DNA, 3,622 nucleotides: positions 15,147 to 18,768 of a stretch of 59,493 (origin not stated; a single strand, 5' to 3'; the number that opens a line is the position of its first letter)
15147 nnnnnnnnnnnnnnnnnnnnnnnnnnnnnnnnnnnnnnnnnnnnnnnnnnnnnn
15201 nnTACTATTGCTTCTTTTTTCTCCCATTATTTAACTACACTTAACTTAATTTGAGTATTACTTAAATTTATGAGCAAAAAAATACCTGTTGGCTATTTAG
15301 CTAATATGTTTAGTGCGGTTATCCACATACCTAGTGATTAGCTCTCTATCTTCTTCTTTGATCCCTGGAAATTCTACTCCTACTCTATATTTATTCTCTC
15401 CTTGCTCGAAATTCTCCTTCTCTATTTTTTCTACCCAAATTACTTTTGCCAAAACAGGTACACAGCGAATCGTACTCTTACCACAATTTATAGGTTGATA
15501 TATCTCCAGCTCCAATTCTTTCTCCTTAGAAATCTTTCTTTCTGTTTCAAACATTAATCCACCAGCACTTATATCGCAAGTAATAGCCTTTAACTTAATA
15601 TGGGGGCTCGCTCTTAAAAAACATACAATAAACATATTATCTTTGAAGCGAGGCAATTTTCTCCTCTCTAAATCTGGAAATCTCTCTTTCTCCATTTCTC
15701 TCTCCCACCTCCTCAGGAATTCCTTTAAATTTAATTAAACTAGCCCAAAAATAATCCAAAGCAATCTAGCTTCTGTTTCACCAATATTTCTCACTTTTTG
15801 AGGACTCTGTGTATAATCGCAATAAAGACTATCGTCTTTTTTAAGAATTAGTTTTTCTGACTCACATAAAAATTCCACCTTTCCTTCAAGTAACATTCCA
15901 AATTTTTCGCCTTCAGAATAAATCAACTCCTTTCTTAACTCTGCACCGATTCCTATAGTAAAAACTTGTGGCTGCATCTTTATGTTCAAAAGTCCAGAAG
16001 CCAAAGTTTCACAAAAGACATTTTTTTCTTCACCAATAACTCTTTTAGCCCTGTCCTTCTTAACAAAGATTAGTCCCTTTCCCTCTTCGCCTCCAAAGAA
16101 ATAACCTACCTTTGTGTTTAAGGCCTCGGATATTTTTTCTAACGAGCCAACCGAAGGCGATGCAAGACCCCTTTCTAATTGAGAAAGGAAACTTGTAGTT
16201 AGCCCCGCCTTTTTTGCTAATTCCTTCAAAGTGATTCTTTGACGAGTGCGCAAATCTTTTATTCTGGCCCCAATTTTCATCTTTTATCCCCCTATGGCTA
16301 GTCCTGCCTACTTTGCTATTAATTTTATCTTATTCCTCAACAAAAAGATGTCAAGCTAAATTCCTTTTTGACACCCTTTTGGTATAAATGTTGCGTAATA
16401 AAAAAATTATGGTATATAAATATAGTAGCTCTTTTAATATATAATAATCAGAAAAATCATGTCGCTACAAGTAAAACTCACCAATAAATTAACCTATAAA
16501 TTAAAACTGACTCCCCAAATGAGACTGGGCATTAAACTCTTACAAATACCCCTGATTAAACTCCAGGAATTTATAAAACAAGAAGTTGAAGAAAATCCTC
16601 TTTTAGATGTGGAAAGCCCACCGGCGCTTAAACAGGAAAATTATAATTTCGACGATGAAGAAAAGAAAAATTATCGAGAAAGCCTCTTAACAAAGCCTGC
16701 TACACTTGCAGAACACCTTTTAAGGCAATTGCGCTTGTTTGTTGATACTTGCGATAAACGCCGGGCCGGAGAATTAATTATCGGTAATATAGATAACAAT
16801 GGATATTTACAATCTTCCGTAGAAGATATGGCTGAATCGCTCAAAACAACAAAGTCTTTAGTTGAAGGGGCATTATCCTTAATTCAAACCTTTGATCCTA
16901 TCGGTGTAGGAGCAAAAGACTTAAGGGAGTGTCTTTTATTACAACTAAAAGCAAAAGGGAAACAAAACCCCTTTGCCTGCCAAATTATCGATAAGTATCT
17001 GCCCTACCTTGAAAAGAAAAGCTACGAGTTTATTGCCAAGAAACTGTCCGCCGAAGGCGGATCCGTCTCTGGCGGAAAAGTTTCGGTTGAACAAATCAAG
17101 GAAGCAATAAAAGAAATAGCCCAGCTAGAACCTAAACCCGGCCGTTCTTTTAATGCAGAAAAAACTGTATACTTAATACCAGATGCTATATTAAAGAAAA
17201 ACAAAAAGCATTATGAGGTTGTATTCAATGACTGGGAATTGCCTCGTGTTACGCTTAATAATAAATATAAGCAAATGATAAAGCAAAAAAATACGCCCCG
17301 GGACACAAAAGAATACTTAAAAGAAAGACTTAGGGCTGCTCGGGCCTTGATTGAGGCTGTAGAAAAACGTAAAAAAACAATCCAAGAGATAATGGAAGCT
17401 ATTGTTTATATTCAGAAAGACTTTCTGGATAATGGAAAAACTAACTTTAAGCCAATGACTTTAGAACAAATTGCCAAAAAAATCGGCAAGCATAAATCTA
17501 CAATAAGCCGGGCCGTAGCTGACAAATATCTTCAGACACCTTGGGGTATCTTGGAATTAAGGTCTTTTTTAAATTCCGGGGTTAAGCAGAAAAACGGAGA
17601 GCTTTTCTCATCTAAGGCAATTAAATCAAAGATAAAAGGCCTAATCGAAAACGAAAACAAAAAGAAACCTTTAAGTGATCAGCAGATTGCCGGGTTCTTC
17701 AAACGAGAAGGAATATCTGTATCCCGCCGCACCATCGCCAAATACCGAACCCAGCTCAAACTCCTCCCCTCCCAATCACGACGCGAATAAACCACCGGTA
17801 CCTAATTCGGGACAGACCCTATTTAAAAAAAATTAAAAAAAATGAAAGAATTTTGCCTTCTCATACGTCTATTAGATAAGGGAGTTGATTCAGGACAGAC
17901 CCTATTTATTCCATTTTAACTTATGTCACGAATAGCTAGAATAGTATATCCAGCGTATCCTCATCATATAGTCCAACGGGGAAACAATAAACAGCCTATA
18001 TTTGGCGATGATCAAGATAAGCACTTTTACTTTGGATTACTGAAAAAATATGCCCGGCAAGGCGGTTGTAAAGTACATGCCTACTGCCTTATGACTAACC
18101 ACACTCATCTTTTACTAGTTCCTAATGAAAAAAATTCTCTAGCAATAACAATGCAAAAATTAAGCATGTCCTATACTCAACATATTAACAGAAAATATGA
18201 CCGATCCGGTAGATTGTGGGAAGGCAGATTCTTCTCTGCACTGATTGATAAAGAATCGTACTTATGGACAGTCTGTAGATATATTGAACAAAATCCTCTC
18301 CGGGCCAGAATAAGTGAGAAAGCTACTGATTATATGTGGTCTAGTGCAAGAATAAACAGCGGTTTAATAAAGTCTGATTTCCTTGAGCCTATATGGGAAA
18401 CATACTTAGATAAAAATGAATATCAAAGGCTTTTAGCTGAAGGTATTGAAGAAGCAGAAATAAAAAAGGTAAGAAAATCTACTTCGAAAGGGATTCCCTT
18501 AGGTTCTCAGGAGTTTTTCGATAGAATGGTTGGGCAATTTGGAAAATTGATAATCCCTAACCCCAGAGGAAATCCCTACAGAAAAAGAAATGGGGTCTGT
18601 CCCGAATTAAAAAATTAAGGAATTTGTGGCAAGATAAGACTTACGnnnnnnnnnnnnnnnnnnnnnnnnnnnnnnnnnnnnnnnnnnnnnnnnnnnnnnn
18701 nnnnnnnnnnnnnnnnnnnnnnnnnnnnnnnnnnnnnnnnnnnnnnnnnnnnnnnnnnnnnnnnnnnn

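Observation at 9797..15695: Duplicated PilZ-plus-sensor module: paralogous PilZ genes, a conserved 3' flank, and a shared N-terminal peptide on two otherwise unrelated sensor regulators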

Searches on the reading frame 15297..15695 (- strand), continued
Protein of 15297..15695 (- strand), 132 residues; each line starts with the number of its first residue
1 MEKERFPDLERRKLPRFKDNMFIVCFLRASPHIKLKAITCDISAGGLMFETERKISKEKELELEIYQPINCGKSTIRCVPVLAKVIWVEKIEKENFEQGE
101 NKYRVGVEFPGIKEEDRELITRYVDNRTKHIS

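Call 75: predict_structure(alignment_id=A2)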
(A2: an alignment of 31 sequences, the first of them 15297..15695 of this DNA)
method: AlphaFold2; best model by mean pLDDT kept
length: 132 residues; sequences in the alignment: 31
mean_pLDDT: 79.1   pTM: 0.69
mean pLDDT of the five models: 79.1, 78.8, 77.1, 76.6, 75.5
residues with pLDDT >= 90: 33; 70-90: 75; 50-70: 10; < 50: 14
segments of 3 or more residues with pLDDT < 50: 1-11
pLDDT, mean of each block of 10 residues (from residue 1): 41 54 81 81 89 85 85 81 92 88 92 88 76 51
secondary structure, 60 per line:
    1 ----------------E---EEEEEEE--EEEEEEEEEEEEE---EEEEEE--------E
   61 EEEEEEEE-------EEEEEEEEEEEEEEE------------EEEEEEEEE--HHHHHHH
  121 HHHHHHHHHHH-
elements in order: E21-27 E30-42 E46-51 E60-68 E76-90 E103-111 H114-131

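Call 77: fold_search(model_id=the predicted structure, library=pdb)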
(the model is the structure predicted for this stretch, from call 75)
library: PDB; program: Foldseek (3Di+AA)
matches with E <= 10: 455; with E <= 0.001: 15
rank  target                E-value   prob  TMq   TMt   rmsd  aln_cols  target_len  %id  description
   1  5vx6_A                1.1e-05  1.00  0.73  0.47   5.3       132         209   17  Structure of Bacillus subtilis Inhibitor of motility (MotI/DgrA) (released 2017-11-22)
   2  5vx6_B                3.4e-05  1.00  0.72  0.47   3.4       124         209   18  Structure of Bacillus subtilis Inhibitor of motility (MotI/DgrA) (released 2017-11-22)
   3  4xrn_B                1.5e-04  1.00  0.62  0.77   4.6       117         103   19  Pilz domain with c-di-gmp of a protein from Pseudomonas aeruginosa (released 2016-02-03)
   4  4xrn_C                2.2e-04  1.00  0.65  0.79   4.1       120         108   19  Pilz domain with c-di-gmp of a protein from Pseudomonas aeruginosa (released 2016-02-03)
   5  5y4r_D                2.2e-04  1.00  0.61  0.67   4.2       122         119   13  Structure of a methyltransferase complex (released 2017-11-29)
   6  4rt1_B                3.5e-04  1.00  0.65  0.77   4.6       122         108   18  Structure of the Alg44 PilZ domain (R95A mutant) from Pseudomonas aeruginosa PAO1 in complex with c-di-GMP (released 2015-04-08)
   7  5y6g                  3.7e-04  1.00  0.64  0.65   4.2       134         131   13  PilZ domain with c-di-GMP of YcgR from Escherichia coli (released 2018-07-18)
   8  4rt0_C                4.8e-04  1.00  0.62  0.75   4.4       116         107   20  Structure of the Alg44 PilZ domain from Pseudomonas aeruginosa PAO1 in complex with c-di-GMP (released 2015-04-08)
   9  4i86_B                5.6e-04  1.00  0.55  0.70   4.3       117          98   14  Crystal structure of PilZ domain of CeSA from cellulose synthesizing bacterium (released 2013-04-03)
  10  2rde_A                6.3e-04  1.00  0.54  0.34   3.9       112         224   20  Crystal structure of VCA0042 complexed with c-di-GMP (released 2007-10-30)
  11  4xrn_D                7.0e-04  1.00  0.64  0.78   2.9       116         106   22  Pilz domain with c-di-gmp of a protein from Pseudomonas aeruginosa (released 2016-02-03)
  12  4xrn_A                7.7e-04  1.00  0.60  0.75   4.5       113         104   19  Pilz domain with c-di-gmp of a protein from Pseudomonas aeruginosa (released 2016-02-03)
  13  5ejl                  7.7e-04  1.00  0.64  0.38   4.1       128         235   19  MrkH, A novel c-di-GMP dependence transcription regulatory factor. (released 2016-10-19)
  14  5xly_B                9.0e-04  1.00  0.62  0.67   3.3       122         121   12  Crystal structure of CheR1 in complex with c-di-GMP-bound MapZ (released 2017-08-23)
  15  4rt1_A                9.5e-04  1.00  0.65  0.78   4.4       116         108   17  Structure of the Alg44 PilZ domain (R95A mutant) from Pseudomonas aeruginosa PAO1 in complex with c-di-GMP (released 2015-04-08)
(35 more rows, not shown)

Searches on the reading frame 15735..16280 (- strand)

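Call 61: search_protein_families(library=pfam, proteins=[window:15735-16280:-], max_evalue=0.01)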
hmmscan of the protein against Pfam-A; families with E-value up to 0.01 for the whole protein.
window:15735-16280:- (181 aa): 5 families
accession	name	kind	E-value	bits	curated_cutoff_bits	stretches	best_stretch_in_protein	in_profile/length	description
PF01381.28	HTH_3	-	8.7e-14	51.7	23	1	7-61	1-55/55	Helix-turn-helix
PF13560.12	HTH_31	-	1.1e-08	35.6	27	1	3-56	2-56/64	Helix-turn-helix domain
PF07883.17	Cupin_2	-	1e-07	32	27.2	1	121-176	15-69/70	Cupin domain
PF13443.12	HTH_26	-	6.9e-07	29.9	22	1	7-59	2-55/63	Cro/C1-type HTH DNA-binding domain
PF12844.13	HTH_19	-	1.9e-05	24.9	30.2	1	4-57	1-54/64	Helix-turn-helix domain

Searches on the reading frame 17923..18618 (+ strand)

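Call 61: search_protein_families(library=pfam, proteins=[window:17923-18618:+], max_evalue=0.01)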
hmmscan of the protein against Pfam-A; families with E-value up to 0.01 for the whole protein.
window:17923-18618:+ (231 aa): 1 family
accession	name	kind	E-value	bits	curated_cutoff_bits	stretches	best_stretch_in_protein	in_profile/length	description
PF01797.21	Y1_Tnp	-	4.9e-16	59.4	23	1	14-124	7-121/121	Transposase IS200 like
